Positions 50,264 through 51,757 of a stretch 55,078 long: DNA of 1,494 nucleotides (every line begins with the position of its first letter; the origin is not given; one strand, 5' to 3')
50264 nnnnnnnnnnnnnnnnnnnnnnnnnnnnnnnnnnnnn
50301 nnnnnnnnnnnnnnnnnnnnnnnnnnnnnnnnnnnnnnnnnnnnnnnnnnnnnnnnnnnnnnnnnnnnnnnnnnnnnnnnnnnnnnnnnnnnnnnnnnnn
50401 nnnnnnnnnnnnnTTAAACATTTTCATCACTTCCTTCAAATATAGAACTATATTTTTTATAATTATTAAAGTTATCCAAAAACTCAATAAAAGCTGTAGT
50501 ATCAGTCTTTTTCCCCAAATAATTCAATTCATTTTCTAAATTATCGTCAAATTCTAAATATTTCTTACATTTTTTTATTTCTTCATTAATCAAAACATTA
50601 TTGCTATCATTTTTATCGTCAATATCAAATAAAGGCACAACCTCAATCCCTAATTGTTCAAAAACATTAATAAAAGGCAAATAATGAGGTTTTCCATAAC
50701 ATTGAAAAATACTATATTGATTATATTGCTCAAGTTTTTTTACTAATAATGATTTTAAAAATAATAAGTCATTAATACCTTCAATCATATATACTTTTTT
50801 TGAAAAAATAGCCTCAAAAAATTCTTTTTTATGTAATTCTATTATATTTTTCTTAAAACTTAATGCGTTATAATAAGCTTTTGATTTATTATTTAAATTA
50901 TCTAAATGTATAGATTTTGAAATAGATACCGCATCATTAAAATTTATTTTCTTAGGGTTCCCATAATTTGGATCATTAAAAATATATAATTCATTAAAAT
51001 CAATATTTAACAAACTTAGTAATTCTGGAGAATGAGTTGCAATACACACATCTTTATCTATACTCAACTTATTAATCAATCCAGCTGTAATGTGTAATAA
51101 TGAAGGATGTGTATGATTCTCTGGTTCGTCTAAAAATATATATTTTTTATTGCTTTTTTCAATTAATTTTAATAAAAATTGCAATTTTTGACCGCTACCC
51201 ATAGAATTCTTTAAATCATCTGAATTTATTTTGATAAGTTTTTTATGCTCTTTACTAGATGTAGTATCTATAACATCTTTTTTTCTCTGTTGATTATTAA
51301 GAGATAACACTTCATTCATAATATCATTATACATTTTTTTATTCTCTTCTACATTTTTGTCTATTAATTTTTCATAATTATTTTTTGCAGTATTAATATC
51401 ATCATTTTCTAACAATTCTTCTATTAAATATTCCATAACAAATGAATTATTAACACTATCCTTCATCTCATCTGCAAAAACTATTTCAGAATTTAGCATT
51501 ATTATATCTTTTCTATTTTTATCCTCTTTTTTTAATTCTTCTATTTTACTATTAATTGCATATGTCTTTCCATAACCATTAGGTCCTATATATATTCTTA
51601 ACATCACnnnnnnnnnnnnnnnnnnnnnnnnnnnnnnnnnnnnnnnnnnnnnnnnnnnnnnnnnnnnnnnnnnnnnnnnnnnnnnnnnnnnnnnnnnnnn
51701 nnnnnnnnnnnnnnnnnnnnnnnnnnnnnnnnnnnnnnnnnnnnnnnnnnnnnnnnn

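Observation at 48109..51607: A two-gene operon pairing an OLD-like ATPase/Toprim protein with a Mrr-nuclease/STAND-like NTPase: a candidate uncharacterised defence system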

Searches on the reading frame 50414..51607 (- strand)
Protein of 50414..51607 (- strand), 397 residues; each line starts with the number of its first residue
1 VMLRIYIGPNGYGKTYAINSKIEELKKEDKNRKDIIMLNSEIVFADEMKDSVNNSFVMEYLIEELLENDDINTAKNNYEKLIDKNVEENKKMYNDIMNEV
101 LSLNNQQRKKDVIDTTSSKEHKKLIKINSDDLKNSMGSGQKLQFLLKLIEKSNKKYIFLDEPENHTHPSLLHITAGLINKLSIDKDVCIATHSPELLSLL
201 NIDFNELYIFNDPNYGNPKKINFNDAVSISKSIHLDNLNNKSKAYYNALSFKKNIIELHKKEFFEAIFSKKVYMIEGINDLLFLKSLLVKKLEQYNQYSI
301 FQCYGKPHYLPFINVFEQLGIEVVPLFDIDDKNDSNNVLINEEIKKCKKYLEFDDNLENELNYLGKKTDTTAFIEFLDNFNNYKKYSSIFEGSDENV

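Call 3: search_protein_families(library=pfam, proteins=[window:50414-51607:-], max_evalue=0.01)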
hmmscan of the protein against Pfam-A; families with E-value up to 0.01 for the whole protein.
window:50414-51607:- (397 aa): 3 families
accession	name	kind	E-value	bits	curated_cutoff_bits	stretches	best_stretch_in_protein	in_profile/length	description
PF20469.4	OLD-like_TOPRIM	-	8.1e-09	36.3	23.2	1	267-330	1-67/67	Overcoming lysogenization defect protein-like, TOPRIM domain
PF13304.12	AAA_21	-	1e-08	36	27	1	70-198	178-304/304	AAA domain, putative AbiEii toxin, Type IV TA system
PF11398.14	DUF2813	-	0.0017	18.3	21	1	83-202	199-330/372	Protein of unknown function (DUF2813)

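Call 4: search_protein_families(library=padloc, proteins=[window:50414-51607:-], max_evalue=0.01)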
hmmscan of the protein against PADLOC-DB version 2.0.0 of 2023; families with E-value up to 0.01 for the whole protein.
window:50414-51607:- (397 aa): 22 families
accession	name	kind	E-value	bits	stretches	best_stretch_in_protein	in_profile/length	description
PDLC04235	PDC-M01A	-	1.5e-12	45.2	1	87-194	303-413/510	-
PDLC02980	AriA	-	1e-10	40.1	1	42-198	152-304/304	-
PDLC04236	PDC-M01A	-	2.9e-10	37.8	1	112-197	206-295/388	-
PDLC04174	HEC-01A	-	1.2e-09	35.9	1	72-203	94-218/264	-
PDLC04182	HEC-01A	-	3.9e-09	34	1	72-212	220-364/406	-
PDLC00282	PtuA1|PtuA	-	1.4e-08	32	1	128-197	352-426/520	AAA ATPase domain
PDLC04175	HEC-01A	-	4.2e-07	27.3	1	148-202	263-317/363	-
PDLC04178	HEC-01A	-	2.3e-06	24.9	1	151-209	285-343/399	-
PDLC00098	GajA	-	5.6e-06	23.4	1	38-204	168-339/534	AAA ATPase domain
PDLC00094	GajA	-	1e-05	22.2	1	150-208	297-351/569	AAA ATPase domain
PDLC04180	HEC-01A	-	4e-05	21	1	97-214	218-338/382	-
PDLC00289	PtuA1|PtuA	-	6.8e-05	20.1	1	144-200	236-295/404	AAA ATPase domain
PDLC04168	GajA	-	8e-05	19.5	1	153-357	276-456/570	-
PDLC04177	HEC-01A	-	9.2e-05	19.6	1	145-209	288-352/393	-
PDLC04146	HEC-02B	-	0.00013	19.1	1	153-202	238-288/344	-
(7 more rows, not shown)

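Call 7: search_protein_families(library=ncbifam, proteins=[window:50414-51607:-], max_evalue=0.01)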
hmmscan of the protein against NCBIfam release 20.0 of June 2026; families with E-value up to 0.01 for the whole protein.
window:50414-51607:- (397 aa): 2 families
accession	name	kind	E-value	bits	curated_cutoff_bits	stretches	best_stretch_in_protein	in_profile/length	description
NF047739.1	antiphage_MADS3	equivalog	0.0014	17.8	420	1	149-202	333-384/427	methylation-associated defense system AAA family ATPase MAD3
TIGR03411.1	urea_trans_UrtD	equivalog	0.0079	15.9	304.1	0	3-196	30-204/242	urea ABC transporter ATP-binding protein UrtD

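Call 11: find_homologous_proteins(query=window:50414-51607:-, max_evalue=0.00001)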
Query window:50414-51607:- (397 aa): 186 proteins with E <= 0.00001 among 8000 candidates; the best 120 are listed.
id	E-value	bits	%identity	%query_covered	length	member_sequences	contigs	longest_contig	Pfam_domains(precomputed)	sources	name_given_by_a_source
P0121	8.0e-246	833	98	100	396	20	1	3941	PF20469.5,PF13304.13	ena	-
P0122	3.1e-232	789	93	100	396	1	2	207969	PF20469.5,PF13304.13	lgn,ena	-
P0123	4.0e-227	772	90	100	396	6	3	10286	PF20469.5,PF13304.13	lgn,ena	-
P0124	6.9e-179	613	70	98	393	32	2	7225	PF20469.5,PF13304.13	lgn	-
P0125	6.0e-176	603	70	98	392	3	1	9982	PF20469.5,PF13304.13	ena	-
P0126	2.2e-174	598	69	100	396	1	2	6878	PF20469.5,PF13304.13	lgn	-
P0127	6.4e-174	597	70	100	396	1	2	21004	PF20469.5,PF13175.13,PF13304.13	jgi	jgi:predicted ATPase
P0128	3.6e-173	594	69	98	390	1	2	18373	PF20469.5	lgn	-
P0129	4.7e-171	587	68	98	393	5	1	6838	PF20469.5,PF13304.13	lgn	-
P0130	6.6e-171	587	68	98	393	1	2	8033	PF20469.5,PF13304.13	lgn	-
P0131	4.5e-168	578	67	98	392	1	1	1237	PF20469.5,PF13304.13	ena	-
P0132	1.1e-167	576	69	97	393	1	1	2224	PF20469.5,PF13304.13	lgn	-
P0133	6.4e-167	574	66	100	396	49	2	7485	PF20469.5,PF13304.13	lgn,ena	-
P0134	3.9e-163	561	66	98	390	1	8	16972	PF20469.5,PF13304.13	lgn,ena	-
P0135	1.4e-162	560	65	100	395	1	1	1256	PF13173.13,PF20469.5,PF13304.13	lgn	-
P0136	2.1e-158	546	64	98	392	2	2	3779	PF20469.5,PF13304.13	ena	-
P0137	1.9e-155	536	64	98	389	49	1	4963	PF20469.5,PF13304.13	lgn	-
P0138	3.2e-154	532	62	100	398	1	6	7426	PF20469.5,PF13304.13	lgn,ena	-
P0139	6.8e-154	531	62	98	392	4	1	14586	PF20469.5,PF13304.13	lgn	-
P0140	8.1e-149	514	60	98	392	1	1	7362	PF20469.5,PF13304.13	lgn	-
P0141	3.9e-148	512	63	98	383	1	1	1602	PF20469.5,PF13304.13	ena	-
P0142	1.9e-147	510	60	97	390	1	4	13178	PF20469.5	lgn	-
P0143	3.2e-144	499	61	98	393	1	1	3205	PF13173.13,PF20469.5,PF13304.13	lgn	-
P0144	1.5e-143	497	62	98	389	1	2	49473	PF20469.5,PF13304.13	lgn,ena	-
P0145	2.2e-143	496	62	98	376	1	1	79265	PF20469.5,PF13304.13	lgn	-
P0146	2.9e-143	496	62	98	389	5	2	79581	PF20469.5,PF13175.13,PF13304.13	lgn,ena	-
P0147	4.2e-143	495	61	98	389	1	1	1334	PF20469.5,PF13304.13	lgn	-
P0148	8.2e-143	494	61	98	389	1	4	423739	PF20469.5,PF13175.13,PF13304.13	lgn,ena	-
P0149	9.9e-143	494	62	98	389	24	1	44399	PF20469.5,PF13304.13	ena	-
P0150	3.0e-142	493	61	98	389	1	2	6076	PF20469.5,PF13175.13,PF13304.13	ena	-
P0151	6.2e-142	492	61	98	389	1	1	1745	PF20469.5,PF13304.13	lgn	-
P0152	9.8e-142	491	61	98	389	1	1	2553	PF20469.5,PF13304.13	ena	-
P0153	3.8e-141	489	61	98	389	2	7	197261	PF20469.5,PF13304.13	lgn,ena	-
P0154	5.7e-141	488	61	98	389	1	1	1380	PF20469.5,PF13304.13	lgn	-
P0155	6.5e-141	488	59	98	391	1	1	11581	PF20469.5,PF13304.13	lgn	-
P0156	1.4e-140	487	61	98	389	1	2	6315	PF20469.5,PF13304.13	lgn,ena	-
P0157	9.7e-140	484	58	98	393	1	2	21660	PF20469.5,PF13175.13,PF13304.13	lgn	-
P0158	1.0e-139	484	61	98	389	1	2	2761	PF20469.5,PF13304.13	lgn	-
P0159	2.2e-138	480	58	98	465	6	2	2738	PF20469.5,PF13304.13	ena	-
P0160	5.1e-138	479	61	98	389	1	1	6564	PF20469.5,PF13175.13,PF13304.13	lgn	-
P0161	3.4e-136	473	59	98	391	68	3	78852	PF20469.5,PF13175.13,PF13304.13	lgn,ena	-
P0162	4.7e-136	472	58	97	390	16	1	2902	PF20469.5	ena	-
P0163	5.6e-136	472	59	98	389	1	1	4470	PF20469.5,PF13304.13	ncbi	-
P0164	8.4e-136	471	59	98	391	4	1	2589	PF20469.5,PF13175.13,PF13304.13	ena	-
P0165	8.5e-136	471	59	98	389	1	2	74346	PF20469.5,PF13304.13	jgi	-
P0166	2.8e-135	470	59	98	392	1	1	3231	PF20469.5,PF13304.13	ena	-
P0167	7.7e-135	468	58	98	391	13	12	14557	PF20469.5,PF13175.13,PF13304.13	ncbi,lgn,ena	-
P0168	1.2e-134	468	59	98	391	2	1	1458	PF20469.5,PF13175.13,PF13304.13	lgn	-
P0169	1.6e-134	467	58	98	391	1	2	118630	PF20469.5,PF13175.13,PF13304.13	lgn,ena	-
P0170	2.9e-134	466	58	98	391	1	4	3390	PF20469.5,PF13175.13,PF13304.13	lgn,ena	-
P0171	3.4e-134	466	58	98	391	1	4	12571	PF20469.5,PF13175.13,PF13304.13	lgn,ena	-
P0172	3.7e-134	466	58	98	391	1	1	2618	PF20469.5,PF13175.13,PF13304.13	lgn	-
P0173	4.1e-134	466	58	98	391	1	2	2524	PF20469.5,PF13175.13,PF13304.13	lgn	-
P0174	8.1e-134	465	58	98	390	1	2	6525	PF20469.5,PF13175.13,PF13304.13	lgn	-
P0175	1.3e-133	464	58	98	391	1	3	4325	PF20469.5,PF13175.13,PF13304.13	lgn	-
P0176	1.4e-133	464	58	98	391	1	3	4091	PF20469.5,PF13175.13,PF13304.13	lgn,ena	-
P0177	1.9e-133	464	59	98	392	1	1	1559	PF20469.5,PF13175.13,PF13304.13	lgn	-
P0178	4.0e-133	463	58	98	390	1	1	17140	PF20469.5,PF13175.13,PF13304.13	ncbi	-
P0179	5.2e-133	462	58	98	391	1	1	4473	PF20469.5,PF13175.13,PF13304.13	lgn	-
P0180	1.1e-132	461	58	98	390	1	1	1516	PF20469.5,PF13175.13,PF13304.13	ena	-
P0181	1.3e-132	461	58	98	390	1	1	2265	PF20469.5,PF13175.13,PF13304.13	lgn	-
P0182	1.3e-132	461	57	98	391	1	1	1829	PF20469.5,PF13175.13,PF13304.13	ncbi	-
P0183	1.7e-132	460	58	98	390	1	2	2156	PF20469.5,PF13175.13,PF13304.13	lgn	-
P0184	2.5e-132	460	57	98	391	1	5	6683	PF20469.5,PF13175.13,PF13304.13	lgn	-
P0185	7.6e-132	458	57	98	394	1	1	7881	PF20469.5,PF13175.13,PF13304.13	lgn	-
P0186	9.0e-132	458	57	98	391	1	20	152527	PF20469.5,PF13175.13,PF13304.13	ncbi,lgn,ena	-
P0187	1.0e-131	458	57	98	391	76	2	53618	PF20469.5,PF13175.13,PF13304.13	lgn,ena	-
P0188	1.2e-131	458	57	97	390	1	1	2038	PF20469.5,PF13304.13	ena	-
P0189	1.3e-131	458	57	98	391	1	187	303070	PF20469.5,PF13175.13,PF13304.13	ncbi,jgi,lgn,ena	jgi:predicted ATP-dependent endonuclease of OLD family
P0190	1.3e-131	458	57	98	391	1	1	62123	PF20469.5,PF13175.13,PF13304.13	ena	-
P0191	1.3e-131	458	57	98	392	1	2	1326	PF20469.5,PF13175.13,PF13304.13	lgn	-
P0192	1.6e-131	457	58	98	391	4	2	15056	PF20469.5,PF13175.13,PF13304.13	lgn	-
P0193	2.2e-131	457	57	98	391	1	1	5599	PF20469.5,PF13175.13,PF13304.13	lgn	-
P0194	2.4e-131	457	57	98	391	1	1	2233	PF20469.5,PF13175.13,PF13304.13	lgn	-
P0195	3.5e-131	456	57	98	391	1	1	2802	PF20469.5,PF13175.13,PF13304.13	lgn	-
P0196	3.5e-131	456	57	98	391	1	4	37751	PF20469.5,PF13175.13,PF13304.13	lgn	-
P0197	3.6e-131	456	57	98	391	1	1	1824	PF20469.5,PF13175.13,PF13304.13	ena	-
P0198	3.7e-131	456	57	98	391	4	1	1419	PF20469.5,PF13175.13,PF13304.13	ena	-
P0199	5.0e-131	456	57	98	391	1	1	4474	PF20469.5,PF13175.13,PF13304.13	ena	-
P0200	9.7e-131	455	58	98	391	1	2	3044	PF20469.5,PF13175.13,PF13304.13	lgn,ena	-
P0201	1.5e-130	454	57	98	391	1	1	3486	PF20469.5,PF13175.13,PF13304.13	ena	-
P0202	1.9e-130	454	57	98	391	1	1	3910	PF20469.5,PF13175.13,PF13304.13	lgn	-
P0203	2.2e-130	453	57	98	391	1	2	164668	PF20469.5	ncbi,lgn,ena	-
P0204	2.8e-130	453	57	98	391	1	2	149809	PF20469.5,PF13175.13,PF13304.13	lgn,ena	-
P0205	3.4e-130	453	57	98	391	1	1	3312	PF20469.5,PF13175.13,PF13304.13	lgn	-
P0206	8.2e-130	452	57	98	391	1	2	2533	PF20469.5,PF13175.13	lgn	-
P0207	1.5e-129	451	57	98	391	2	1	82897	PF20469.5,PF13175.13,PF13304.13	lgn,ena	-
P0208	2.0e-127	444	57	96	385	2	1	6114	PF20469.5,PF13175.13,PF13304.13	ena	-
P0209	1.4e-125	438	63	81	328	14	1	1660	PF20469.5,PF13175.13,PF13304.13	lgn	-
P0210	5.2e-125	436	55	98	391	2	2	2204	PF20469.5,PF13175.13,PF13304.13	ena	-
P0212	1.0e-115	405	53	98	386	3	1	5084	PF20469.5,PF13304.13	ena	-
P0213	1.5e-113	398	54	98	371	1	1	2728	PF20469.5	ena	-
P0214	2.2e-112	394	53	98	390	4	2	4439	PF20469.5,PF13175.13,PF13304.13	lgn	-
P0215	3.4e-111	390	52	98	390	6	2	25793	PF20469.5,PF13175.13,PF13304.13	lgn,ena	-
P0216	4.7e-111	390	52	98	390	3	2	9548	PF20469.5,PF13175.13,PF13304.13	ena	-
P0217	1.4e-110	388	50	98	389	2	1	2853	PF20469.5,PF13175.13,PF13304.13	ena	-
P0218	3.1e-110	387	56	86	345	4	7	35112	PF20469.5,PF13175.13,PF13304.13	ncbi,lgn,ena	-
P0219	1.8e-109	385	51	98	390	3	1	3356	PF20469.5,PF13175.13,PF13304.13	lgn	-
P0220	2.6e-107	378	51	97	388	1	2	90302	PF20469.5,PF13175.13,PF13304.13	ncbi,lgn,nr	ncbi:MAG: AAA family ATPase [Bacilli bacterium]|nr:AAA family ATPase [Tissierellia bacterium] MDD473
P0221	3.8e-107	377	48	98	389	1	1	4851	PF20469.5,PF13175.13,PF13304.13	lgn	-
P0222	3.0e-106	374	47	97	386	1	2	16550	PF20469.5,PF13175.13,PF13304.13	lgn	-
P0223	8.4e-106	373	52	95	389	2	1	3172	PF20469.5,PF13175.13,PF13304.13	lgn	-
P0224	7.1e-105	370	50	96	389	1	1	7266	PF20469.5,PF13175.13,PF13304.13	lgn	-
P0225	2.1e-104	368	50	98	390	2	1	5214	PF20469.5,PF13175.13,PF13304.13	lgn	-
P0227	5.6e-101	357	46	97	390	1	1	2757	PF20469.5,PF13175.13,PF13304.13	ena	-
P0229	7.6e-97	343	48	84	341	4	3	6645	PF20469.5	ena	-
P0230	1.1e-95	339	62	69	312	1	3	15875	PF20469.5,PF13175.13,PF13304.13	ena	-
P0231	9.5e-94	333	46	98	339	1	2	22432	PF20469.5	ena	-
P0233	7.2e-93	330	44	96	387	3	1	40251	PF20469.5,PF13175.13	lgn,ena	-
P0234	3.1e-91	325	45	96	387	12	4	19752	PF20469.5,PF13175.13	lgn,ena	-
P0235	4.2e-90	321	44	96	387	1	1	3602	PF20469.5,PF13175.13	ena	-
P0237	2.9e-89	318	44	96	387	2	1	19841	PF20469.5,PF13175.13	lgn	-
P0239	2.8e-86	308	45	95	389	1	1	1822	PF20469.5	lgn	-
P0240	1.5e-83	299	41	95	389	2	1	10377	PF20469.5,PF13175.13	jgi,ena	-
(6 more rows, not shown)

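Call 16: find_related_loci(query=window:50414-51607:-, collection=viral_contigs, flank=6000)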
Query window:50414-51607:- (397 aa) in viral_contigs; peptide patterns used: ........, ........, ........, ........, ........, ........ (x = any residue, [..] = any of these).
5 stretches matched a pattern, but none encodes a relative of the query by tblastn (E <= 1e-3).

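Call 26: find_related_loci(query=A2, collection=metagenome_contigs, flank=5000)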
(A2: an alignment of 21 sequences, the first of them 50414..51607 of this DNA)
Query A2 (397 aa) in metagenome_contigs; peptide patterns used: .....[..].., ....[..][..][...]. (x = any residue, [..] = any of these).
361 stretches matched a pattern; 54 encode a relative of the query (tblastn E <= 1e-3); 54 distinct loci.
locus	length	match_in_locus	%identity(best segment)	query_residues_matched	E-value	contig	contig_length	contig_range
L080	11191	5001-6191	98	1-397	0e+0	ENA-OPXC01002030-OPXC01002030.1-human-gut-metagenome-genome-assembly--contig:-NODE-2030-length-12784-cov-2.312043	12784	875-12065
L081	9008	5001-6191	69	1-397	0e+0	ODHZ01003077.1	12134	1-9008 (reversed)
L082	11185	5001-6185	67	2-397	2e-170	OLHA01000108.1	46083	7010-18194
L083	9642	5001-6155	58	2-386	6e-145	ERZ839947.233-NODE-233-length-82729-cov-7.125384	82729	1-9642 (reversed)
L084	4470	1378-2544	59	2-391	4e-146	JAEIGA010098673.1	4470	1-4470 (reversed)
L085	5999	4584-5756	58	1-391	4e-143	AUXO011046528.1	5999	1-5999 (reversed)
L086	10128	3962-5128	57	1-389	2e-140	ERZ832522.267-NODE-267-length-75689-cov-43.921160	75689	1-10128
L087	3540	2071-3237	57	1-389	3e-144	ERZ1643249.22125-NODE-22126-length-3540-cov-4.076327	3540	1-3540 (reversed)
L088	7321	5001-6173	57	1-391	3e-139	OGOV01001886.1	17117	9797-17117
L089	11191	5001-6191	69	1-397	0e+0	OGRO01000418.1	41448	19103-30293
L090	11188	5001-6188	66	2-397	2e-175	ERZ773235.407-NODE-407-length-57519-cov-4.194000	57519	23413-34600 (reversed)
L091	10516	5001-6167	58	1-389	1e-133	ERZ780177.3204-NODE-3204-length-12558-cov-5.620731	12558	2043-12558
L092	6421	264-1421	52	2-391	2e-117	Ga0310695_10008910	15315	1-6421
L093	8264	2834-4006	52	1-391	2e-115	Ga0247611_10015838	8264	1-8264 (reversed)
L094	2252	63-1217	52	2-386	4e-113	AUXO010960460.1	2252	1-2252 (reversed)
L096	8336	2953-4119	41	1-374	2e-87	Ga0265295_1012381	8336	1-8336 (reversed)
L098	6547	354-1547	39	3-397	2e-86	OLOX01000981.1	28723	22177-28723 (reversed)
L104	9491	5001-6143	40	1-379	5e-81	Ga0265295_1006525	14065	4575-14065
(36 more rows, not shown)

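Call 30: search_solved_structures(query=A2, max_evalue=0.01, show_alignments=2)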
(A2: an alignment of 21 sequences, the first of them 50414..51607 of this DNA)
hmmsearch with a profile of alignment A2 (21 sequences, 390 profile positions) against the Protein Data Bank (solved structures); distinct sequences matched with E-value up to 0.01: 9.
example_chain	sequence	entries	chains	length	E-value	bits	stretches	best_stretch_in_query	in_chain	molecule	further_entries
8j4t_A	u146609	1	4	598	4e-06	29.7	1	242-344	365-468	Endonuclease GajA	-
8wy4_A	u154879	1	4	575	4e-06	29.7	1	242-344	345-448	Endonuclease GajA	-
8sm3_A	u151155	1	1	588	4.1e-06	29.7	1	242-344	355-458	Endonuclease GajA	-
8jq9_B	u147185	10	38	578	4.2e-06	29.7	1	242-344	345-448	Endonuclease GajA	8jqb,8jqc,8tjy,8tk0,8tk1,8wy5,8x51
5i9d_A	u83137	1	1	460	1e-05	28.4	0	43-99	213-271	pentatricopeptide repeat protein dPPR-U8A2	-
6p74_A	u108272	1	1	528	1.4e-05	27.9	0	265-332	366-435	Putative ATP-dependent endonuclease of the OLD family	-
9e8z_C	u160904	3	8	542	0.0022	20.7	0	156-220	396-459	Retron Ec83 probable ATPase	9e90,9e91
6een_D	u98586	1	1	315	0.006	19.3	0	38-101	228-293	Designer Pentatricopeptide Protein dPPR10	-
22bu_B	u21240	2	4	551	0.0092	18.7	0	153-201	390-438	AAA family ATPase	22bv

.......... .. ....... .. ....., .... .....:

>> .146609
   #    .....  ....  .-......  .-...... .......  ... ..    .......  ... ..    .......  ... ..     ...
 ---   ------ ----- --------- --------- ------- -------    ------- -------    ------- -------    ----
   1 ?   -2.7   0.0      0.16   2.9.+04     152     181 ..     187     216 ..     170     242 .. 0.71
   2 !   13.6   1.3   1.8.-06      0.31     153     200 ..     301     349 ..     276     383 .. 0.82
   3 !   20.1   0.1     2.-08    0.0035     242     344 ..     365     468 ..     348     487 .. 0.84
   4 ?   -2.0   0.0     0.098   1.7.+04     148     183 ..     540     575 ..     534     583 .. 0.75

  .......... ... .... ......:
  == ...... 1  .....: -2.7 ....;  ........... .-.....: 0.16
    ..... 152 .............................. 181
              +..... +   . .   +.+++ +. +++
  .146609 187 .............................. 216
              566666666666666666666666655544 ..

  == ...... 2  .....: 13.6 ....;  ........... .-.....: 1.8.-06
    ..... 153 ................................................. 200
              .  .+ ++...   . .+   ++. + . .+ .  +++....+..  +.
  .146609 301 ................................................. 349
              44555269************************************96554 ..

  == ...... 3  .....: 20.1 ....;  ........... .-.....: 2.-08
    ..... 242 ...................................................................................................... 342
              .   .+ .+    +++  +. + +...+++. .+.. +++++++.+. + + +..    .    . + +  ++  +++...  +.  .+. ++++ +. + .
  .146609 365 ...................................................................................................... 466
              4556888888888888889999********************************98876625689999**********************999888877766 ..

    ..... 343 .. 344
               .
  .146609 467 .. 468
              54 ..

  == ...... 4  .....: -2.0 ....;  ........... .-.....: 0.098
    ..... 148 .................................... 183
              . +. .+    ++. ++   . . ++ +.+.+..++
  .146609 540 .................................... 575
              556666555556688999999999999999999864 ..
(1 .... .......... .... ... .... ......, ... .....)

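Call 43: search_protein_families(library=pfam, proteins=[L096:2953-4164:+, L096:4224-6524:+, L093:4034-6028:+, L098:1535-2014:+, L081:1835-4858:+], max_evalue=0.0001)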
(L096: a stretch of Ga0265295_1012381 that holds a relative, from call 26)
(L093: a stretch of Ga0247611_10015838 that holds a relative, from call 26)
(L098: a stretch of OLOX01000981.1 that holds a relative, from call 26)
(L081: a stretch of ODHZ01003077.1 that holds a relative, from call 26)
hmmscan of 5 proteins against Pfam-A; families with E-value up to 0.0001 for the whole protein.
L096:2953-4164:+ (403 aa): 3 families
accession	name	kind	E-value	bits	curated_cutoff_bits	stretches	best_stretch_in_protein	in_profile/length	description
PF13304.12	AAA_21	-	4.2e-09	37.3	27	1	152-210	243-304/304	AAA domain, putative AbiEii toxin, Type IV TA system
PF20469.4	OLD-like_TOPRIM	-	1.4e-08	35.6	23.2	1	282-345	1-67/67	Overcoming lysogenization defect protein-like, TOPRIM domain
PF13175.12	AAA_15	-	5.6e-07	29.9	32.1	1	52-208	250-373/374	AAA ATPase domain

L096:4224-6524:+ (766 aa): 2 families
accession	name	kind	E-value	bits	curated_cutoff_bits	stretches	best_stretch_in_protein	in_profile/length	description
PF20720.3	nSTAND3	-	6.3e-36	123.8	27.2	1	169-328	1-153/155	Novel STAND NTPase 3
PF04471.18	Mrr_cat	-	1e-06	29.3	21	1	5-60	2-60/115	Restriction endonuclease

L093:4034-6028:+ (664 aa): 1 family
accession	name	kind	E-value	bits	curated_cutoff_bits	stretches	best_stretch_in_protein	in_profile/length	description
PF09491.16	RE_AlwI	-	1.3e-65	222.5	23.1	1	95-626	8-439/441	AlwI restriction endonuclease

L098:1535-2014:+ (159 aa): 0 families

L081:1835-4858:+ (1007 aa): 6 families
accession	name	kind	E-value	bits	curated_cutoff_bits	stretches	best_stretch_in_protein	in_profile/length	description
PF11867.13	T1RH-like_C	-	6.8e-77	259.5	26.8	1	683-1003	6-328/329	Type I restriction enzyme HindI endonuclease subunit-like, C-terminal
PF18766.7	SWI2_SNF2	-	6.1e-76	255.4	26.7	1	257-493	1-214/221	SWI2/SNF2 ATPase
PF04313.20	HSDR_N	-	8.6e-46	156.7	25.1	1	4-198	1-192/198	Type I restriction enzyme R protein N terminus (HSDR_N)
PF22679.2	T1R_D3-like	-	4.1e-21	76.5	27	1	559-663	78-156/158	Type I restriction enzyme subunit R domain 3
PF04851.21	ResIII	-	2.4e-20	73.5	22.5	1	263-432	9-163/164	Type III restriction enzyme, res subunit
PF00270.35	DEAD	-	1.9e-05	24.9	26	1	265-392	7-134/167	DEAD/DEAH box helicase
